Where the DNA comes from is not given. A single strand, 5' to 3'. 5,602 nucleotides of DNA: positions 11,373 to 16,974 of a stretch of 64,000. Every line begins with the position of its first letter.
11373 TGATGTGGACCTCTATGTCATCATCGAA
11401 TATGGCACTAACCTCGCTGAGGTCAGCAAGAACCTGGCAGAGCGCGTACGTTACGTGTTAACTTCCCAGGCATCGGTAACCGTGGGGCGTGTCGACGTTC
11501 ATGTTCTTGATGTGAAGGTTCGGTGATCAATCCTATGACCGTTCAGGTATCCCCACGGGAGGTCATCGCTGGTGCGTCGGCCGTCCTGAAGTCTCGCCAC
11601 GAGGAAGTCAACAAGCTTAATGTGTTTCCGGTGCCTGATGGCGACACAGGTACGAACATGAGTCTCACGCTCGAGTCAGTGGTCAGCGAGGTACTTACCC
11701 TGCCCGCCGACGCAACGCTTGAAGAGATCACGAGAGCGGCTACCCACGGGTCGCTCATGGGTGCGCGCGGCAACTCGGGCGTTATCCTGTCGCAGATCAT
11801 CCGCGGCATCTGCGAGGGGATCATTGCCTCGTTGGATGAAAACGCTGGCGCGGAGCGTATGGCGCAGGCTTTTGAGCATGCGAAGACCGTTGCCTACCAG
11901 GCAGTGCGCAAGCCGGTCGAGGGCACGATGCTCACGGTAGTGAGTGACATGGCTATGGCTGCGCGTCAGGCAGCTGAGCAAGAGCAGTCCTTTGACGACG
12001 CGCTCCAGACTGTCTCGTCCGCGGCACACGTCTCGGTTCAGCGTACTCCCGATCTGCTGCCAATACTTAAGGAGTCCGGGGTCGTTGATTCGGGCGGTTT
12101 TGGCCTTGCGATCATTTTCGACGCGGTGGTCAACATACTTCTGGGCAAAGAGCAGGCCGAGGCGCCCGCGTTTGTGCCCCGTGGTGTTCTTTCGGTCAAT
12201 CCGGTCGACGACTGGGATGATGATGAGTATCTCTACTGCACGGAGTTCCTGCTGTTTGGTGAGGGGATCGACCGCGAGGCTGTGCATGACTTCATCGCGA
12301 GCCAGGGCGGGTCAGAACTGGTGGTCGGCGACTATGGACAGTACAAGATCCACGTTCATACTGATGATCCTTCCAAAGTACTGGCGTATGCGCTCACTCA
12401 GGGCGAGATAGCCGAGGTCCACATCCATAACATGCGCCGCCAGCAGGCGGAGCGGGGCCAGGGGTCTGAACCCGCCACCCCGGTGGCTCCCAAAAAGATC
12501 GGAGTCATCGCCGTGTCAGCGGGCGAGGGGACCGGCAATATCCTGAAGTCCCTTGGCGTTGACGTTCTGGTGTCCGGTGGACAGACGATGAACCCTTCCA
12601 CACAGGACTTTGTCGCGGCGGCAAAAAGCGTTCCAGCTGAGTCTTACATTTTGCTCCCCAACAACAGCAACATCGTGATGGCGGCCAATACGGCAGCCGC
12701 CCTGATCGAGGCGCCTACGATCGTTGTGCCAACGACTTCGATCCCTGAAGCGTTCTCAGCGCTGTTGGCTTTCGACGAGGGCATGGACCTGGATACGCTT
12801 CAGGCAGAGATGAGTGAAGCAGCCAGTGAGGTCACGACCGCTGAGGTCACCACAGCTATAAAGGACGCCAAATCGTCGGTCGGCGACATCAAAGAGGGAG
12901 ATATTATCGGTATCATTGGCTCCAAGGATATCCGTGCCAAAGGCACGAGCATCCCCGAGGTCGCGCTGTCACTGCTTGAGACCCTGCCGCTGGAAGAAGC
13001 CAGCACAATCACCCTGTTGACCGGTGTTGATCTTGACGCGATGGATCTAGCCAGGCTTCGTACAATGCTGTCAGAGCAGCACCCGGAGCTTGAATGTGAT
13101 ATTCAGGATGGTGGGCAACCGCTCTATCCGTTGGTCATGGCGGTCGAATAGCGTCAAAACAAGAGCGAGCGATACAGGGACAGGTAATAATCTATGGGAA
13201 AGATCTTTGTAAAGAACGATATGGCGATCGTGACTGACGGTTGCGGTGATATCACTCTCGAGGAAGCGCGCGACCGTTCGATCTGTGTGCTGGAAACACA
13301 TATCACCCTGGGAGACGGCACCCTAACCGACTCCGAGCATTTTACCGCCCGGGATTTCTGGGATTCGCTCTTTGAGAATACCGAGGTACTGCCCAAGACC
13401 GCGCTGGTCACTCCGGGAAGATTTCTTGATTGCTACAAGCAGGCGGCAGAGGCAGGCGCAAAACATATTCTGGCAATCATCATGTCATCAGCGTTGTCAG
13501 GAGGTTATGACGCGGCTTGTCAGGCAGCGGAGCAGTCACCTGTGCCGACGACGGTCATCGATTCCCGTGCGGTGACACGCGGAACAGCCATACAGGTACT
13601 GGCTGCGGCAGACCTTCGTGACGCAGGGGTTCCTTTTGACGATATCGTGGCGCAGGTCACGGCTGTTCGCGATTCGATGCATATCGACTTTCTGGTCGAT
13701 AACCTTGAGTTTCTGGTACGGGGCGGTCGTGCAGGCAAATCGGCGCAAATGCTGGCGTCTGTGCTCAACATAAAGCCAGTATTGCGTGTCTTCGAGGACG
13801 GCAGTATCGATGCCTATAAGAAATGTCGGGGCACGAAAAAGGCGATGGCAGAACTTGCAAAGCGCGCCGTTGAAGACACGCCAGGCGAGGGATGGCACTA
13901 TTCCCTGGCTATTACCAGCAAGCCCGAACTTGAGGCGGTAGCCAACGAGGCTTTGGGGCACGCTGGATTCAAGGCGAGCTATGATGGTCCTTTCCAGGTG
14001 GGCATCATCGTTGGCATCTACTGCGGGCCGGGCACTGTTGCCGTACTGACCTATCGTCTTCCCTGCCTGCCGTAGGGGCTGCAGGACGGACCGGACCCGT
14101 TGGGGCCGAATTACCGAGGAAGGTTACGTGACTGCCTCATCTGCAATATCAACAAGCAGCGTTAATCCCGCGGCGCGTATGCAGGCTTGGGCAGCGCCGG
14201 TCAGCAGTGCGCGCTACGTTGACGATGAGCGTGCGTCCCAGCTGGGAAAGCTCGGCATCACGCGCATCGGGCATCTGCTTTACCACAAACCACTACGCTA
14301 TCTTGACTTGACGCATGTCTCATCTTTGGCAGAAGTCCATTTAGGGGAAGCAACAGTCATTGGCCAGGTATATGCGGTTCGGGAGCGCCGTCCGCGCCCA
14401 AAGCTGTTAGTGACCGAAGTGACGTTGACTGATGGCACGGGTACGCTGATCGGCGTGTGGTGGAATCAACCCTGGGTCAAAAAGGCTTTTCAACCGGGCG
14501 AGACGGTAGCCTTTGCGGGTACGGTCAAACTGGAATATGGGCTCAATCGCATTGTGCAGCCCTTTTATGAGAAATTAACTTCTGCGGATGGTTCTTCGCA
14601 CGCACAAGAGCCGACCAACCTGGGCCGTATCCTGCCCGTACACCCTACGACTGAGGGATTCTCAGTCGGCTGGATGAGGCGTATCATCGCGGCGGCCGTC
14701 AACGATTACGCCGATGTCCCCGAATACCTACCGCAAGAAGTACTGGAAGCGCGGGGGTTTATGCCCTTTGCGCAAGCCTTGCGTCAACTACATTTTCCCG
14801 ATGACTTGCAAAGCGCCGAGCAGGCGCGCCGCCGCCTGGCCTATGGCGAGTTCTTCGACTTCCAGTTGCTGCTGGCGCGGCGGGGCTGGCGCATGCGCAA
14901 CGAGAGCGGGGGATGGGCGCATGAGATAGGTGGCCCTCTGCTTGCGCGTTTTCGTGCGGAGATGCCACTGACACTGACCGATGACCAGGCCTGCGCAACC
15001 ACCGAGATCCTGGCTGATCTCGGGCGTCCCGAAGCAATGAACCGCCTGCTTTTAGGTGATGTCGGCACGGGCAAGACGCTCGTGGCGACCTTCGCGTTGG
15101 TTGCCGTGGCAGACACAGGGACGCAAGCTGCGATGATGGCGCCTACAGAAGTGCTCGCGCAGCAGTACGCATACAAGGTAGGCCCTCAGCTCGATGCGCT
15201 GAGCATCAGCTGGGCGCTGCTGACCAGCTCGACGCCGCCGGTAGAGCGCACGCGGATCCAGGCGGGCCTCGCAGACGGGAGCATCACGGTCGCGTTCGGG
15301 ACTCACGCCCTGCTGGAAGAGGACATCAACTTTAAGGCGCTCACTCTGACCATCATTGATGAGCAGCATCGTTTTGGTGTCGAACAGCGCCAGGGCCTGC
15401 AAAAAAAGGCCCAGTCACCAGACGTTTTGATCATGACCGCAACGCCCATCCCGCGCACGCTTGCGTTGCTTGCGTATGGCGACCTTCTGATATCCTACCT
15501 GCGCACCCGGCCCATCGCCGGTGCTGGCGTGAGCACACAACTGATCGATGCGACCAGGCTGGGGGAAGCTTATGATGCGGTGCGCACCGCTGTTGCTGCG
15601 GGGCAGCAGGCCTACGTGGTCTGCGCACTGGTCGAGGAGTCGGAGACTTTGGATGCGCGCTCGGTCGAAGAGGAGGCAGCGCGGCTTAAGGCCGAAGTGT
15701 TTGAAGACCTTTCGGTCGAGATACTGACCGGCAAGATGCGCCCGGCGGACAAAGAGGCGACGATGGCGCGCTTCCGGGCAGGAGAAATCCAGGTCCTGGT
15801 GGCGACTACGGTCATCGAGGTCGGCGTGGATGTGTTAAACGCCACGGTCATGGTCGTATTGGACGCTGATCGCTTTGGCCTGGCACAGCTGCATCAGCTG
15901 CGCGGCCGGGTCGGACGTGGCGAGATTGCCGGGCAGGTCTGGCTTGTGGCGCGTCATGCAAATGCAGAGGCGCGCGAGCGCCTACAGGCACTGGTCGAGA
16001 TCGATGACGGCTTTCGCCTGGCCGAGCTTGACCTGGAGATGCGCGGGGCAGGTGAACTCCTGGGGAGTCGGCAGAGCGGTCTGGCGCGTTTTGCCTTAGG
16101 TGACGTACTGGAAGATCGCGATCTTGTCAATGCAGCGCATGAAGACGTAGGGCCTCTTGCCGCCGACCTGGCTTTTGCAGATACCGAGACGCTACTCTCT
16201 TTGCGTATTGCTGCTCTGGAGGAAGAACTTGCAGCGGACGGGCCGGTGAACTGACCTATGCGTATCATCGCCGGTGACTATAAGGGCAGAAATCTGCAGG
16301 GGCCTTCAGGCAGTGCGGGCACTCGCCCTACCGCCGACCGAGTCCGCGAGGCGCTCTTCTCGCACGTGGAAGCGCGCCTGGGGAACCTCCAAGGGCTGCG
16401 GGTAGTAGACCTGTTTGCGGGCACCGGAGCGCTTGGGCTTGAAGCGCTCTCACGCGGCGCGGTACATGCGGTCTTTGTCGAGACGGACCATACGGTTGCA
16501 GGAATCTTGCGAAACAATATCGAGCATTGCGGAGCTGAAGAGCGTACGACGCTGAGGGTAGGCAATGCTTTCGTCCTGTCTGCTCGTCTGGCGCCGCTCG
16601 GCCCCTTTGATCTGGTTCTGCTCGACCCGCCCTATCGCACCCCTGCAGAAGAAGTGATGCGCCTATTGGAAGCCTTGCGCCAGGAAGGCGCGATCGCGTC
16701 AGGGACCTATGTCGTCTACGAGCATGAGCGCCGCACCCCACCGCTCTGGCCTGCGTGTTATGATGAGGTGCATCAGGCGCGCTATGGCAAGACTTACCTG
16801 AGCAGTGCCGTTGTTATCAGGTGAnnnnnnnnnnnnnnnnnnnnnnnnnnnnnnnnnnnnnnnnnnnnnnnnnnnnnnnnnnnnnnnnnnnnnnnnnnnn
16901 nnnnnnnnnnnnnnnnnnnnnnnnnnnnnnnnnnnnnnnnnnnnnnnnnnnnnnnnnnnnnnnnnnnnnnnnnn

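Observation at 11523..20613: Catalytically substituted FabD-like gene in the plsX-acpP cluster together with FakA/FakB: signature of exogenous fatty-acid dependence?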

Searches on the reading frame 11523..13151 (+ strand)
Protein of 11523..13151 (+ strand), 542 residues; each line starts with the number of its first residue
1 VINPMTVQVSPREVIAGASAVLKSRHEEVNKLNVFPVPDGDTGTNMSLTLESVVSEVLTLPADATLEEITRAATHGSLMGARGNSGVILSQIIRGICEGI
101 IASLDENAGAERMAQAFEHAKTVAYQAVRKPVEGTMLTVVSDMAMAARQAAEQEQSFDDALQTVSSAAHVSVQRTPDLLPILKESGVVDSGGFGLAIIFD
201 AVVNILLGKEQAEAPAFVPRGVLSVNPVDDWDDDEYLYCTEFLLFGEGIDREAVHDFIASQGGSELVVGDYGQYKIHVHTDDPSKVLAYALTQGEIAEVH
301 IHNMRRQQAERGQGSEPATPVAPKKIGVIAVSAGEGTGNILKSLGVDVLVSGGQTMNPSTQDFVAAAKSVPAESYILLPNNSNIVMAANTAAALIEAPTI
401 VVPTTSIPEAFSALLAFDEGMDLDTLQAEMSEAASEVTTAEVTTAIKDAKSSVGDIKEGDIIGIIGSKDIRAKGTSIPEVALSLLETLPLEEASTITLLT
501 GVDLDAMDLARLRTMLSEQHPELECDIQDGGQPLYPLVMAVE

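Call 3: search_protein_families(library=pfam, proteins=[window:11523-13151:+], max_evalue=0.01)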
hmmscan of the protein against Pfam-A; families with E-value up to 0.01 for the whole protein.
window:11523-13151:+ (542 aa): 3 families
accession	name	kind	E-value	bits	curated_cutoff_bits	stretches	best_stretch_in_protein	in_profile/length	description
PF13684.11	FakA-like_C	-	1.6e-65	221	23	1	327-542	1-216/216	Fatty acid kinase subunit A-like, C-terminal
PF02734.22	Dak2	-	3.1e-39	135.1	27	1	36-203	1-173/174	DAK2 domain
PF21645.3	FakA-like_M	-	9.1e-21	73.9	24.9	1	235-310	1-79/80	Fatty acid kinase subunit A-like, middle domain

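Call 4: search_protein_families(library=ncbifam, proteins=[window:11523-13151:+], max_evalue=0.01)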
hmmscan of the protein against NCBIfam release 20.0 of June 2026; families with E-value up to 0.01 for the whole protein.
window:11523-13151:+ (542 aa): 4 families
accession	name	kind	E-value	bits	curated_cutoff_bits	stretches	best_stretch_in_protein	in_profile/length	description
TIGR03599.1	YloV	subfamily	1.4e-161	538.7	396.1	1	14-542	4-530/530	DAK2 domain fusion protein YloV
NF038248.1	FakA_VfrB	equivalog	5.6e-121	404.7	975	1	14-542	12-549/549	fatty acid kinase catalytic subunit FakA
NF011049.0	PRK14479.1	subfamily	1.2e-09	37.3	492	1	13-203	366-563/568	dihydroxyacetone kinase family protein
TIGR02365.1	dha_L_ycgS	equivalog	8.3e-06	25.6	138.3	1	14-177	4-161/196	dihydroxyacetone kinase subunit DhaL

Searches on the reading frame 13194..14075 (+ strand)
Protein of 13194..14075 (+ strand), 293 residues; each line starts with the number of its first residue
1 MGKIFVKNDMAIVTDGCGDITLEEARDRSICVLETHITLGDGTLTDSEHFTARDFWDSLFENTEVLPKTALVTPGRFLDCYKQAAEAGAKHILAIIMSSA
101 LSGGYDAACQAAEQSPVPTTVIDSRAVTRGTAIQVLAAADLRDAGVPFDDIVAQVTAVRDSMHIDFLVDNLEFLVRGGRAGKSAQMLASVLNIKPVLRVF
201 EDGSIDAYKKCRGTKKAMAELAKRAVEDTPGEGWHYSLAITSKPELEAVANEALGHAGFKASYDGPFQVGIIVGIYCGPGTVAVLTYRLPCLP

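Call 3: search_protein_families(library=pfam, proteins=[window:13194-14075:+], max_evalue=0.01)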
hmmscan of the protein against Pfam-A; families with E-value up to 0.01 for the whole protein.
window:13194-14075:+ (293 aa): 1 family
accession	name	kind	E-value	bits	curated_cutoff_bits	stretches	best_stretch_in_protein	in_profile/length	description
PF02645.21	DegV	-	3.5e-57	194.3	27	1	10-287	2-278/280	Uncharacterised protein, DegV family COG1307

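Call 4: search_protein_families(library=ncbifam, proteins=[window:13194-14075:+], max_evalue=0.01)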
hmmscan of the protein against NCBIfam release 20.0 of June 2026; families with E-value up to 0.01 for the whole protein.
window:13194-14075:+ (293 aa): 2 families
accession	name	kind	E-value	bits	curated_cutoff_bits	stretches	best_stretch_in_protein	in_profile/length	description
TIGR00762.1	DegV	domain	3.2e-63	213.5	99.7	1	10-286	1-275/276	DegV family EDD domain-containing protein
NF038249.1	fatty_FakB1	equivalog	2.4e-27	95.8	350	1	10-228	3-221/286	fatty acid kinase binding subunit FakB1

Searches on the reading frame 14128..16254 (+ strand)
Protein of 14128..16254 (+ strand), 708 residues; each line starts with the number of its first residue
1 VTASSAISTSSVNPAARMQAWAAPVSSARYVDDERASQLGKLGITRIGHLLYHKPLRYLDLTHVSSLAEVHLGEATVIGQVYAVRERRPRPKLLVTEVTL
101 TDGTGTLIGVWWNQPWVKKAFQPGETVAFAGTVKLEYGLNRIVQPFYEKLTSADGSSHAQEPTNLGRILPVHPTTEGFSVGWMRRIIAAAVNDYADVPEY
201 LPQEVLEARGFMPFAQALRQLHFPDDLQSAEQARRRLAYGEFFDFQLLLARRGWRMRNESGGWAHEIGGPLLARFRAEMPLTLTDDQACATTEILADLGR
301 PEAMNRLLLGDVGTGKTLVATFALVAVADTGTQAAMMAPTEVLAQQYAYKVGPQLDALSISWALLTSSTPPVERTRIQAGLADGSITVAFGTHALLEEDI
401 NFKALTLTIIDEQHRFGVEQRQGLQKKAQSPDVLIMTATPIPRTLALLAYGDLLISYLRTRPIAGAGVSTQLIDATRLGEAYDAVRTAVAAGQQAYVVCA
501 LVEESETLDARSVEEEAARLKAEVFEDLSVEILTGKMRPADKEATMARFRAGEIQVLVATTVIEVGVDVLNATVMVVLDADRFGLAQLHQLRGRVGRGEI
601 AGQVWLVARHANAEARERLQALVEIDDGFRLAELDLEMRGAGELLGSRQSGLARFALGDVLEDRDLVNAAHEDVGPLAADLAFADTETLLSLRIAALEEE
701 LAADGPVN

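Call 71: search_protein_families(library=ncbifam, proteins=[window:14128-16254:+], max_evalue=0.01)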
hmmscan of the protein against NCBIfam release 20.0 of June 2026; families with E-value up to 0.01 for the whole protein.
window:14128-16254:+ (708 aa): 36 families (the best 25 are shown)
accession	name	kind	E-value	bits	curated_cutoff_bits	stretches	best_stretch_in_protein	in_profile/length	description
NF008168.0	PRK10917.2-2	equivalog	2.5e-222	740.4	718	1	13-679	101-764/795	ATP-dependent DNA helicase RecG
NF008165.0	PRK10917.1-3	equivalog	1.2e-208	694.9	711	1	19-686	4-668/692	ATP-dependent DNA helicase RecG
NF008170.0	PRK10917.2-4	equivalog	2.4e-185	617.9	975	1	13-675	121-793/826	ATP-dependent DNA helicase RecG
TIGR00643.1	recG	equivalog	5.7e-184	613.3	659.4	1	42-673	1-628/629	ATP-dependent DNA helicase RecG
NF008164.0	PRK10917.1-2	equivalog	4.8e-171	570.5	785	1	43-675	40-668/704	ATP-dependent DNA helicase RecG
NF008163.0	PRK10917.1-1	equivalog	3.8e-156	521.3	796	1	20-672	6-662/692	ATP-dependent DNA helicase RecG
NF008167.0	PRK10917.2-1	equivalog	1.4e-154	516.1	995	1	36-682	17-717/744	ATP-dependent DNA helicase RecG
NF008166.0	PRK10917.1-4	equivalog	2.8e-149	498.4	864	1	29-676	17-679/705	ATP-dependent DNA helicase RecG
TIGR00580.2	mfd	equivalog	1.4e-97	328.1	800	1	257-651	408-798/907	transcription-repair coupling factor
NF008169.0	PRK10917.2-3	equivalog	6.3e-85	285.9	555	1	32-674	4-603/610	ATP-dependent DNA helicase RecG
NF007966.0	PRK10689.1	equivalog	7.9e-71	239.1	1329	1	274-689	592-1005/1148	transcription-repair coupling factor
NF004067.0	PRK05580.1-4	equivalog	3.1e-16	58.9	763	2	250-429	178-343/737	primosomal protein N'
NF004070.0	PRK05580.2-2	equivalog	3.8e-15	55.1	921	2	280-429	194-338/729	primosomal protein N'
NF010337.0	PRK13766.1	equivalog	6.5e-13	47.7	610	2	309-439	36-172/781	Hef nuclease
TIGR00595.1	priA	equivalog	9e-11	41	230.35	2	307-429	1-118/509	replication restart helicase PriA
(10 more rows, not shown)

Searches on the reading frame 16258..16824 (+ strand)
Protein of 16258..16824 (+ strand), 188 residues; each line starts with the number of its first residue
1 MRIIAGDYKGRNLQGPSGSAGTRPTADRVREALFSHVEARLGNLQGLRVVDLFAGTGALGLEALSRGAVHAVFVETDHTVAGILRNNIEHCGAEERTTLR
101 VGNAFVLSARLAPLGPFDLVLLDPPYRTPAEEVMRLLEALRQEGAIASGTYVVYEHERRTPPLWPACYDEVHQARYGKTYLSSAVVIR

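Call 71: search_protein_families(library=ncbifam, proteins=[window:16258-16824:+], max_evalue=0.01)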
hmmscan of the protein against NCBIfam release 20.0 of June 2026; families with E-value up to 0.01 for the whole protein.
window:16258-16824:+ (188 aa): 15 families
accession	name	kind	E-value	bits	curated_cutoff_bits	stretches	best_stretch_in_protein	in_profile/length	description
TIGR00095.1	TIGR00095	equivalog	3e-41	141.2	117.5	1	2-181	13-188/194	16S rRNA (guanine(966)-N(2))-methyltransferase RsmD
NF008157.0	PRK10909.1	equivalog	2.3e-29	102.6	302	1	1-159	13-164/199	16S rRNA (guanine(966)-N(2))-methyltransferase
NF046099.1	RSP_2647_MTase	equivalog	9e-09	34.6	600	1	45-134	217-307/391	RSP_2647 family RNA methyltransferase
TIGR03534.1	RF_mod_PrmC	equivalog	3.8e-06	26.5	199.1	1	31-128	74-168/253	peptide chain release factor N(5)-glutamine methyltransferase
NF009639.0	PRK13168.1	equivalog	1e-05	24.6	458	1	41-142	296-395/446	23S rRNA (uracil(1939)-C(5))-methyltransferase RlmD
NF001790.0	PRK00517.3-3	equivalog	0.0004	19.8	269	1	43-103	120-178/262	50S ribosomal protein L11 methyltransferase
NF043040.1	corrin_prot_MT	hypoth_equivalog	0.0013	18.2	180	1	26-120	27-114/216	corrinoid protein-associated methyltransferase CpaM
TIGR00479.1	rumA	equivalog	0.002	17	183.55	1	44-142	291-389/432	23S rRNA (uracil(1939)-C(5))-methyltransferase RlmD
TIGR00536.1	hemK_fam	subfamily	0.0021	17.2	115.5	1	45-134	113-199/286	HemK family protein methyltransferase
TIGR01177.1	TIGR01177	hypoth_equivalog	0.0039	16.5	316.55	1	45-140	182-272/330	TIGR01177 family methyltransferase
NF011528.0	PRK14968.1-2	equivalog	0.0046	16.5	171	1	45-138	38-128/205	putative methyltransferase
NF011707.0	PRK15128.1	equivalog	0.0066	15.3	712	1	45-126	220-303/396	23S rRNA (cytosine(1962)-C(5))-methyltransferase RlmI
TIGR03533.1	L3_gln_methyl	equivalog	0.0081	15.5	229.7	0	36-147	112-219/284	50S ribosomal protein L3 N(5)-glutamine methyltransferase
NF002910.0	PRK03522.2-3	equivalog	0.0082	15.2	558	1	25-140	214-332/383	23S rRNA (uracil(747)-C(5))-methyltransferase RlmC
TIGR02469.1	CbiT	equivalog_domain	0.0093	16.2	78.3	1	25-101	3-76/124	precorrin-6Y C5,15-methyltransferase (decarboxylating) subunit CbiT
